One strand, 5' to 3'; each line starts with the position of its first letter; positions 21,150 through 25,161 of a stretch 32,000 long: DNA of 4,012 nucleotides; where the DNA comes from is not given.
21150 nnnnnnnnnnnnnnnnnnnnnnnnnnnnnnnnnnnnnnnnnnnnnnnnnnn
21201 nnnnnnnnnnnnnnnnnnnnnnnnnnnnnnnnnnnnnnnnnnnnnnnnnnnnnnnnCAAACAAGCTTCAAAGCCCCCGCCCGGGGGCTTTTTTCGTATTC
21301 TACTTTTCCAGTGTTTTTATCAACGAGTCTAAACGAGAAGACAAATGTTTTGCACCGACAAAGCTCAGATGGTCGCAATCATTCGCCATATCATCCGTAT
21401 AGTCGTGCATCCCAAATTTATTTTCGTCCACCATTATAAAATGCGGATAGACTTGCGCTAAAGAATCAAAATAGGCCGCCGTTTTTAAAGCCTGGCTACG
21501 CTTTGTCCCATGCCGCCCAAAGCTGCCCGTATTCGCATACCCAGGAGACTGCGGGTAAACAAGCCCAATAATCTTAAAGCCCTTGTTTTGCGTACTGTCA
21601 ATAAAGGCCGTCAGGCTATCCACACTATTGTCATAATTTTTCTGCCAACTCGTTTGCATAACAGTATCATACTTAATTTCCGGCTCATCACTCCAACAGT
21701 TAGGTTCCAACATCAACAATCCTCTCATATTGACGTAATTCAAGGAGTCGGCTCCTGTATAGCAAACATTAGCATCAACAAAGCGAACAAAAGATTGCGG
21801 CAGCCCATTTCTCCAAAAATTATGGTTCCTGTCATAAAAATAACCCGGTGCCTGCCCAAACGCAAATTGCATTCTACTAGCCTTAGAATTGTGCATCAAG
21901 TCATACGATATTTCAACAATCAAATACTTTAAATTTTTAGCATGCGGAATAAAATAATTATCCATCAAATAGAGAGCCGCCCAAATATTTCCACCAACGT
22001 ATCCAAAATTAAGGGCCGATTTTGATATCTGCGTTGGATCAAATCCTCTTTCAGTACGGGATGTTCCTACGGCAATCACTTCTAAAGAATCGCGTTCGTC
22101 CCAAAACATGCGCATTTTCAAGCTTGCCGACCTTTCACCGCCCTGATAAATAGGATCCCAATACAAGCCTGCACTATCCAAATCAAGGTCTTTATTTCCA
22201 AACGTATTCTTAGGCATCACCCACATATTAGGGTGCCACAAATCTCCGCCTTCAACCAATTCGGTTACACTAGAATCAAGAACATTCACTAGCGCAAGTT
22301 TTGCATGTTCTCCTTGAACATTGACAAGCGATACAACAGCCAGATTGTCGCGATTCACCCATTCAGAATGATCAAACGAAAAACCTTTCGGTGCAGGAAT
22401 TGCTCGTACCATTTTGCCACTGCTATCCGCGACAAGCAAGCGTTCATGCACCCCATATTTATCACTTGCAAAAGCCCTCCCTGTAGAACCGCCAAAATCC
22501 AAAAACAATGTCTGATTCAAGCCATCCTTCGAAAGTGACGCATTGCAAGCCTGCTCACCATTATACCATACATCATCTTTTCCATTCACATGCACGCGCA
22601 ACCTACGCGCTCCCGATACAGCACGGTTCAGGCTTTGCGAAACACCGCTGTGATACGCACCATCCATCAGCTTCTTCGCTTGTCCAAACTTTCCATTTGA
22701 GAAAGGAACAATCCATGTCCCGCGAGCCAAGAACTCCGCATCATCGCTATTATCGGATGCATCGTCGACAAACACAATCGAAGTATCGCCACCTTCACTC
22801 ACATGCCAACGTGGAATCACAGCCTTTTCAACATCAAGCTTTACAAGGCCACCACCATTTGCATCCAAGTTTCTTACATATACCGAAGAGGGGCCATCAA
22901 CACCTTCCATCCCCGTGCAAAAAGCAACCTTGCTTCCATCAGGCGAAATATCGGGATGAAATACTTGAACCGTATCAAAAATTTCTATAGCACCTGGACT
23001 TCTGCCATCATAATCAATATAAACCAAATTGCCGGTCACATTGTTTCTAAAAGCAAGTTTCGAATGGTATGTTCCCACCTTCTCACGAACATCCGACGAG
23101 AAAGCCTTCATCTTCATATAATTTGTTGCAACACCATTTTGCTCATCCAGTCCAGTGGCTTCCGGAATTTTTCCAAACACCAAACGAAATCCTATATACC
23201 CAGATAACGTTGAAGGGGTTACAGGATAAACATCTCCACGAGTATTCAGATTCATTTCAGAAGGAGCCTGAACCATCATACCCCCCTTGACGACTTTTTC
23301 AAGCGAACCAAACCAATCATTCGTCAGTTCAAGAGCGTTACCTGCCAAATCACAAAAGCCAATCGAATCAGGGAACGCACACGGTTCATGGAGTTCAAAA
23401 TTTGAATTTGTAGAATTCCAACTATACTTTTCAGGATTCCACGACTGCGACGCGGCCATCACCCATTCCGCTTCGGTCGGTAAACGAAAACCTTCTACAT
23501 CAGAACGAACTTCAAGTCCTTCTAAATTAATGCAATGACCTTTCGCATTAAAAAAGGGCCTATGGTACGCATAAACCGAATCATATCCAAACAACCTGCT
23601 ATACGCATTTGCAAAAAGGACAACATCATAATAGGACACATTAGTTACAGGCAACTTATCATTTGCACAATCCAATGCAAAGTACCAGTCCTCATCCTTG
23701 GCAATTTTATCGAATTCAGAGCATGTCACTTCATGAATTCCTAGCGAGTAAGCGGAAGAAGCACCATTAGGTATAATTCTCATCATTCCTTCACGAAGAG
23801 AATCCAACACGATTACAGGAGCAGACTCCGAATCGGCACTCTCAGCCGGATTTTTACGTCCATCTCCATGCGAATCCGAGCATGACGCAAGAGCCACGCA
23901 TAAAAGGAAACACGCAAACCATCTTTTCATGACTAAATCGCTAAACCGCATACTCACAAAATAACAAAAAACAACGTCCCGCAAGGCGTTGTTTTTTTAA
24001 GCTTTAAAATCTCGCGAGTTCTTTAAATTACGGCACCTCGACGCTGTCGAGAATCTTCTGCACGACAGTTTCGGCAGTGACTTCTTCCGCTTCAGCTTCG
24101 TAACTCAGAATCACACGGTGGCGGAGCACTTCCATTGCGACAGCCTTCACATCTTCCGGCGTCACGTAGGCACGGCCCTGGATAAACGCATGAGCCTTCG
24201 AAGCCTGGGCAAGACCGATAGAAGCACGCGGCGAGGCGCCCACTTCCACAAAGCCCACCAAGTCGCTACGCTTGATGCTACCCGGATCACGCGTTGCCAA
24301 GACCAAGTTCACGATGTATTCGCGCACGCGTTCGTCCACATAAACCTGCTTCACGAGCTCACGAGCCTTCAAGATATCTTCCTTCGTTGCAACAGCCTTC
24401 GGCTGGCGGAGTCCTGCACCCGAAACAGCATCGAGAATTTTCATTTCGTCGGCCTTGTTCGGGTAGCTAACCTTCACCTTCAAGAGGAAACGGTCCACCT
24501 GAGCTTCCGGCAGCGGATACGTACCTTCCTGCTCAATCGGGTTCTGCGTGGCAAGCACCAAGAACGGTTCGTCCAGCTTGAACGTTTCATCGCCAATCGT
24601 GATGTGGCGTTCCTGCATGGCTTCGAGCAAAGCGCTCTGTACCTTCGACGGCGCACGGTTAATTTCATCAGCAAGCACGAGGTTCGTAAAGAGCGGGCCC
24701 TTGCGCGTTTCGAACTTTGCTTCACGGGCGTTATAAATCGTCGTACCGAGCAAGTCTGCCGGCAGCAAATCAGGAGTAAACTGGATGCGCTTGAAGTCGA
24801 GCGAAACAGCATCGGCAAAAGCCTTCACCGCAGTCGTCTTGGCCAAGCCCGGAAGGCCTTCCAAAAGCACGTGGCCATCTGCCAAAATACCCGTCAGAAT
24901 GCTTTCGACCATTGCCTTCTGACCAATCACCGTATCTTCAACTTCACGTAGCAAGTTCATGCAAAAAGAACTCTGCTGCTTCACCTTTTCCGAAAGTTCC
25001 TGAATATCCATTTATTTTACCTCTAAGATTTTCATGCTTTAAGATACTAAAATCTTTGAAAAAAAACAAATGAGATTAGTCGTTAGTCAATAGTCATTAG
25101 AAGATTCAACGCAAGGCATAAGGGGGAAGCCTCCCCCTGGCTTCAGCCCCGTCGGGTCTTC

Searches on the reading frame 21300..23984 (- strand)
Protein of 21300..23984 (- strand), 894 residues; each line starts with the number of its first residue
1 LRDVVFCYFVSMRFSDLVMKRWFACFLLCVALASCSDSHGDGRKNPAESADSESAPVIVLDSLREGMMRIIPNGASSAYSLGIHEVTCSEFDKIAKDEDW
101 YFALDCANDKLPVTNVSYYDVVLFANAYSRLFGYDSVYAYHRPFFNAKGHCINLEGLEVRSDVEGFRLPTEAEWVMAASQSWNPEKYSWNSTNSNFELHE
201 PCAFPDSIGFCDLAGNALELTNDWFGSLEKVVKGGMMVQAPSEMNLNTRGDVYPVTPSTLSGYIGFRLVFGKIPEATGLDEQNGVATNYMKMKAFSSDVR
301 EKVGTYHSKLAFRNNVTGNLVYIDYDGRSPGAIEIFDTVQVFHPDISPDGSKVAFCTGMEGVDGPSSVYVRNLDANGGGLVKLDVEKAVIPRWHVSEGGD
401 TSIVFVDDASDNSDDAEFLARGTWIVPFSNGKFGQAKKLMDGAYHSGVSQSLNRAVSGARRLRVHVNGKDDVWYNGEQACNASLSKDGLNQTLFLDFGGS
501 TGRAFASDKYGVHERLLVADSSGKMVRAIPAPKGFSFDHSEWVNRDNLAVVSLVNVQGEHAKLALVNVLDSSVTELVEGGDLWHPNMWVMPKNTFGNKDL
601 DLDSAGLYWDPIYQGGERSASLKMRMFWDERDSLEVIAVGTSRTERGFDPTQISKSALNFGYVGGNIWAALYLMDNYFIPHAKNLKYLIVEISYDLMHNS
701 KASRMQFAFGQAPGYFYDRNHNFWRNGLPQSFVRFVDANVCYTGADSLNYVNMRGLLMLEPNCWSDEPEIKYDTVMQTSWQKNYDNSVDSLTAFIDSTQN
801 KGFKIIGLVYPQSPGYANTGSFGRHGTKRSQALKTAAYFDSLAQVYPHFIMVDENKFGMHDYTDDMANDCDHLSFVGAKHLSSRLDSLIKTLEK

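Call 71: search_protein_families(library=pfam, proteins=[window:21300-23984:-], max_evalue=0.001)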
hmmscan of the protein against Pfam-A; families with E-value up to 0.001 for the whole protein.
window:21300-23984:- (894 aa): 1 family
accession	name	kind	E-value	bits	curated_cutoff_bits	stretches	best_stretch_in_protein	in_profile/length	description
PF03781.23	FGE-sulfatase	-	1.5e-16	61.3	23.3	1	106-269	86-254/255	Sulfatase-modifying factor enzyme 1-like domain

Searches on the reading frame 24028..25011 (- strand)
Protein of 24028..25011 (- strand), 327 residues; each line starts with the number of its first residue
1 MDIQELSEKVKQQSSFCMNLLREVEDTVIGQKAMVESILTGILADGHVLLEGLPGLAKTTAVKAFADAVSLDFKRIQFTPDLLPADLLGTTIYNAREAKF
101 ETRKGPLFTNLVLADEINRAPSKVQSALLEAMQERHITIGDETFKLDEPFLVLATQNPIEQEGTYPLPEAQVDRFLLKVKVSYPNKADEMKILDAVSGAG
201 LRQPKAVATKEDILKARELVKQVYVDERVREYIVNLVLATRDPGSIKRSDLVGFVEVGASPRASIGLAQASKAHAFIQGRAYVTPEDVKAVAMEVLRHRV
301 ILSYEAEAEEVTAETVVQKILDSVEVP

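Call 71: search_protein_families(library=pfam, proteins=[window:24028-25011:-], max_evalue=0.001)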
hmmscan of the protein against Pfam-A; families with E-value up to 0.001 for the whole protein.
window:24028-25011:- (327 aa): 7 families
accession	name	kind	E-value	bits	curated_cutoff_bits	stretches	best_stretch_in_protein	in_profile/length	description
PF07726.17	AAA_3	-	3.8e-65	218.1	27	1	47-177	1-131/131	ATPase family associated with various cellular activities (AAA)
PF17863.7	AAA_lid_2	-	9.4e-24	83.4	22.7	1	255-320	9-74/74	AAA lid domain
PF20030.5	bpMoxR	-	2.6e-15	56.5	27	1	20-197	6-182/205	MoxR domain in the MoxR-vWA-beta-propeller ternary systems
PF07728.20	AAA_5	-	8e-14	52.3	22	1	47-175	1-139/139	AAA domain (dynein-related subfamily)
PF00004.35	AAA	-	0.00012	22.9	21.2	1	48-158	1-110/131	ATPase family associated with various cellular activities (AAA)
PF05496.18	RuvB_N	-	0.00078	19.7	27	0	46-139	34-115/159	Holliday junction DNA helicase RuvB P-loop domain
PF00493.29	MCM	-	0.00088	18.9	23.3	0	42-159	54-174/224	MCM P-loop domain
